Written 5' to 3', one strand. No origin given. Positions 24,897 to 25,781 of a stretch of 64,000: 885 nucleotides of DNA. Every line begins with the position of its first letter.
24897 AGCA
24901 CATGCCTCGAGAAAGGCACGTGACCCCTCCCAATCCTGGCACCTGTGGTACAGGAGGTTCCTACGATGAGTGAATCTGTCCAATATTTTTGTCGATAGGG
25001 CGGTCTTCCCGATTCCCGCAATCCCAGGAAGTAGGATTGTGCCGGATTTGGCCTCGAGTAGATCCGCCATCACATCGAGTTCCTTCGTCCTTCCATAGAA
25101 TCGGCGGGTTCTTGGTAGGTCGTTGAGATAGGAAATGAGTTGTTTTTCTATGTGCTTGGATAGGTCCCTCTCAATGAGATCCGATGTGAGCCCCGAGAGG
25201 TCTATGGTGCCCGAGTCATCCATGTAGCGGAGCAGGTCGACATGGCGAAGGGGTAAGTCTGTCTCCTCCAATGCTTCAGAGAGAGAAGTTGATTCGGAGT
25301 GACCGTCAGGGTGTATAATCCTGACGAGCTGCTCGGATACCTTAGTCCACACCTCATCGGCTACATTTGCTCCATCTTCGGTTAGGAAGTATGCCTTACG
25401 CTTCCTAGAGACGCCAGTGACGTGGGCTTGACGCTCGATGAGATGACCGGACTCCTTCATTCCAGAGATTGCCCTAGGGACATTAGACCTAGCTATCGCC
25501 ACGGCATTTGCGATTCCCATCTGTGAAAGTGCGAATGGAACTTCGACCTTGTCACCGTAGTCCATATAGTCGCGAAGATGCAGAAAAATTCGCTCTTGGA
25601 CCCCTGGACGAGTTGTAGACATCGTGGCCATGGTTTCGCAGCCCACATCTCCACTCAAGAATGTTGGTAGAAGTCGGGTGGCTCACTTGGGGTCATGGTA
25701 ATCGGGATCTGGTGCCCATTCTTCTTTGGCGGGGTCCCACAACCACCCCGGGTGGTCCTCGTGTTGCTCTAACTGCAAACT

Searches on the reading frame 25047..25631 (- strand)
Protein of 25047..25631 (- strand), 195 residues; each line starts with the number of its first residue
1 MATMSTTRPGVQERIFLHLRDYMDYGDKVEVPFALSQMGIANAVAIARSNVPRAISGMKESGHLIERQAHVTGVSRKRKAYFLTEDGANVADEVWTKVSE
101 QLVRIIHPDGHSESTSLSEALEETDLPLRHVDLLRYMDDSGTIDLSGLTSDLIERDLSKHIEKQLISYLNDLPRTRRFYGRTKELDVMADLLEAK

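Call 35: search_protein_families(library=pfam, proteins=[window:25047-25631:-], max_evalue=1)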
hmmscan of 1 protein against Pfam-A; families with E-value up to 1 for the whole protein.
seq(195 aa): 5 families
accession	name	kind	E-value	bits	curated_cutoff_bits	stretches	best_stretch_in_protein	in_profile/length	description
PF13545.12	HTH_Crp_2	-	0.0014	19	27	1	16-68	7-56/70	Crp-like helix-turn-helix domain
PF03551.20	PadR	-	0.089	13.2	27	1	60-90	43-72/75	Transcriptional regulator PadR-like family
PF09669.15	Phage_pRha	-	0.12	13.4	29.9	1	38-88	4-63/91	Phage regulatory protein Rha (Phage_pRha)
PF25213.1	HVO_A0261_N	-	0.12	12.7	35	1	39-94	29-74/86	HVO_A0261 N-terminal domain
PF19193.6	Tectonin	-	0.13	12.1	30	1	68-104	78-116/216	Tectonin domain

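Call 47: search_solved_structures(query=window:25047-25631:-, max_evalue=10, show_alignments=2)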
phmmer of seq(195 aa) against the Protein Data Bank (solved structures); distinct sequences matched with E-value up to 10: 4.
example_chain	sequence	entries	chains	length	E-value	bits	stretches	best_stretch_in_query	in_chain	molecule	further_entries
8glt_0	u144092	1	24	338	0.038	17.3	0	66-115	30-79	C3-comp_O32-15, polyalanine model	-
4aih_A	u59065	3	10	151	0.55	13.6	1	31-115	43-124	TRANSCRIPTIONAL REGULATOR SLYA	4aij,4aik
8uhe_J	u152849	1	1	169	0.8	13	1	69-131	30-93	ApcF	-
1lj9_A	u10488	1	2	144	1.2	12.4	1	35-92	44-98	transcriptional regulator SlyA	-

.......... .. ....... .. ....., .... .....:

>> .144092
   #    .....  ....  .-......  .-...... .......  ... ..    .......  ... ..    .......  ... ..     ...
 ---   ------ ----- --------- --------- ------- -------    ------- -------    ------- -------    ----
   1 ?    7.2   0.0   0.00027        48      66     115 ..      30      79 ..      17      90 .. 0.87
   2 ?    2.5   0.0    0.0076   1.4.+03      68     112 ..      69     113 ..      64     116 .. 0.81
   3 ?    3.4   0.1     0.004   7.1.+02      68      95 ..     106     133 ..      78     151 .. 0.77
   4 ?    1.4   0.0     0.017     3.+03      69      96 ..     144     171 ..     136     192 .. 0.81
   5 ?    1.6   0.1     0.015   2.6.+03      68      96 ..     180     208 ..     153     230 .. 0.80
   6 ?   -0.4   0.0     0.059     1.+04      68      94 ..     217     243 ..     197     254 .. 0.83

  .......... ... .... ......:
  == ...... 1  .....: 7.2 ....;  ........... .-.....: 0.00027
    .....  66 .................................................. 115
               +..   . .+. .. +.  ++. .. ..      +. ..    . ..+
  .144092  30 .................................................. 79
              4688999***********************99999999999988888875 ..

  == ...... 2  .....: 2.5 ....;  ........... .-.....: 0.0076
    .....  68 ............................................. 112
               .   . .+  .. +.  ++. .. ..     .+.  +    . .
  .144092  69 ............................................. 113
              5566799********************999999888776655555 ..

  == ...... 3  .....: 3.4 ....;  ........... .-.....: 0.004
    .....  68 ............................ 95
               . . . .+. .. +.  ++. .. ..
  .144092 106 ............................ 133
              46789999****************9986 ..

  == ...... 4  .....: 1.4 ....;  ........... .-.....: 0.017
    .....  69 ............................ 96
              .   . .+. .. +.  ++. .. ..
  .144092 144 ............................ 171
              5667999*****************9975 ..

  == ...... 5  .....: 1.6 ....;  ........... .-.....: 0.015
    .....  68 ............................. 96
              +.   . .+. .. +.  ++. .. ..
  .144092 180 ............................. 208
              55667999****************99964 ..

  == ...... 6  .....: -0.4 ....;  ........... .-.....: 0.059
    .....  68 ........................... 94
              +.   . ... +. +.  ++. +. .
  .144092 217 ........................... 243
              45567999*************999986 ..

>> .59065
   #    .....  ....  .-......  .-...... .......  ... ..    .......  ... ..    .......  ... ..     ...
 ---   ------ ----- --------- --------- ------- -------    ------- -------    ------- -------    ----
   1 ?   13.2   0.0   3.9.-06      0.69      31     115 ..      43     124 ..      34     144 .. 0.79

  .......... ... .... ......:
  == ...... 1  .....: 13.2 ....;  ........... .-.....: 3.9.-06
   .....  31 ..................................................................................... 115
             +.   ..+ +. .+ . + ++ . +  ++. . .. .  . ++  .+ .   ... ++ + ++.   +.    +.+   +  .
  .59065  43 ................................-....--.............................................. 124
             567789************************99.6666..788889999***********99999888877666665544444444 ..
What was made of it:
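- On STAND transcription regulators (MalT / PH0952 type), for the candidate reader at 23097-25631: Sequence matches are weak: HTH_Crp_2 E = 0.0014, PadR E = 0.09, SlyA E = 0.55 (calls 35, 47).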
